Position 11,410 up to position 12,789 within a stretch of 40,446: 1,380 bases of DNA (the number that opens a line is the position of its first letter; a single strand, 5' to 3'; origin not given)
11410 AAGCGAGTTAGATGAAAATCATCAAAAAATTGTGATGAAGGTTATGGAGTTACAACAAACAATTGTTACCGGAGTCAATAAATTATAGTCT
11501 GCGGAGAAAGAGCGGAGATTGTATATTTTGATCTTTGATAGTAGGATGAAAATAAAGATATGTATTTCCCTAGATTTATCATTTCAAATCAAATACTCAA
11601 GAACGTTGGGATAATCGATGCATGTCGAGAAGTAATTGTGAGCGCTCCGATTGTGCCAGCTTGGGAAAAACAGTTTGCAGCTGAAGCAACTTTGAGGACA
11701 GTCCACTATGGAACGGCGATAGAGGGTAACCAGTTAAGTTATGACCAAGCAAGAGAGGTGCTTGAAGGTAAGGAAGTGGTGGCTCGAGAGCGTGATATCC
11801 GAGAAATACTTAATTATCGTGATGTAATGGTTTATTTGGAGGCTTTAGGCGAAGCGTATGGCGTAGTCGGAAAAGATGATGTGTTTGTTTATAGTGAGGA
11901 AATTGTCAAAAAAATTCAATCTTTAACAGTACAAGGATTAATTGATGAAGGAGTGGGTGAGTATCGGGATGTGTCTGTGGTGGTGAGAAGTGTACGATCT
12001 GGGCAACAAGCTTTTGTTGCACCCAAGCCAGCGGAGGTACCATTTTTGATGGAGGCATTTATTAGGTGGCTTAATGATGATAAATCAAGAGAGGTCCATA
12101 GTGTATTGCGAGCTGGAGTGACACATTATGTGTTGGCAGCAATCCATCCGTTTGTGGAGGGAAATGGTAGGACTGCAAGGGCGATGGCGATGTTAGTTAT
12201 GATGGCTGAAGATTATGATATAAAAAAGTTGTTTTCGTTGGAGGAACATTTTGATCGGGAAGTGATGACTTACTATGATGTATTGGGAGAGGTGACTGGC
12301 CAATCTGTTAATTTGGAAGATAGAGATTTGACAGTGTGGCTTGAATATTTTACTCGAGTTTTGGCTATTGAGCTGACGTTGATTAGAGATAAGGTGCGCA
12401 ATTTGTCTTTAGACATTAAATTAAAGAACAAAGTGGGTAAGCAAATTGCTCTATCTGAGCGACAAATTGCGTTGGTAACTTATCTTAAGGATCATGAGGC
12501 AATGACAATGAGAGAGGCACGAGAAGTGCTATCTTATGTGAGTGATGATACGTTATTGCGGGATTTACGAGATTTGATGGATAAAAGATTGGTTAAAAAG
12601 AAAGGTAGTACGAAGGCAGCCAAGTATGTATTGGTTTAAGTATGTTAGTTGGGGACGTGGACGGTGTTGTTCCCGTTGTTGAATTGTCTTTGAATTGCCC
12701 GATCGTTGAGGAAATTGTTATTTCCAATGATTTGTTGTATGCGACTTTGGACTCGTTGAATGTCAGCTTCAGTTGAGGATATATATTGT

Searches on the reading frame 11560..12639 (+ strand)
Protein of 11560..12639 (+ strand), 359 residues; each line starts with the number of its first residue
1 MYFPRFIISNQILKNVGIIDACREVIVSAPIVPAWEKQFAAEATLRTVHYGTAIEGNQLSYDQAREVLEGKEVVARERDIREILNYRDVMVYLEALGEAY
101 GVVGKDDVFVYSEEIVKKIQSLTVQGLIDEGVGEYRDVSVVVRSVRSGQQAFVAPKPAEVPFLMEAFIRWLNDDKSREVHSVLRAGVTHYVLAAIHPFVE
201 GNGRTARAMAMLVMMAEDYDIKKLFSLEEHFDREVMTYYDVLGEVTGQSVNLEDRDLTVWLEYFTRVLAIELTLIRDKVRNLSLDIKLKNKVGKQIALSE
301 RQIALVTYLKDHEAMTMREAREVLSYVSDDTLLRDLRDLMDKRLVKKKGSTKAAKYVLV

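Call 18: search_protein_families(library=pfam, proteins=[window:11560-12639:+], max_evalue=0.0001)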
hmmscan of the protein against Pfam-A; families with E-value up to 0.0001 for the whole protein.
window:11560-12639:+ (359 aa): 1 family
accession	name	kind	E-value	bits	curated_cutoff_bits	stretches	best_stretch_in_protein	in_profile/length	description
PF02661.23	Fic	-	2.7e-18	67.1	24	1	112-212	3-91/93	Fic/DOC family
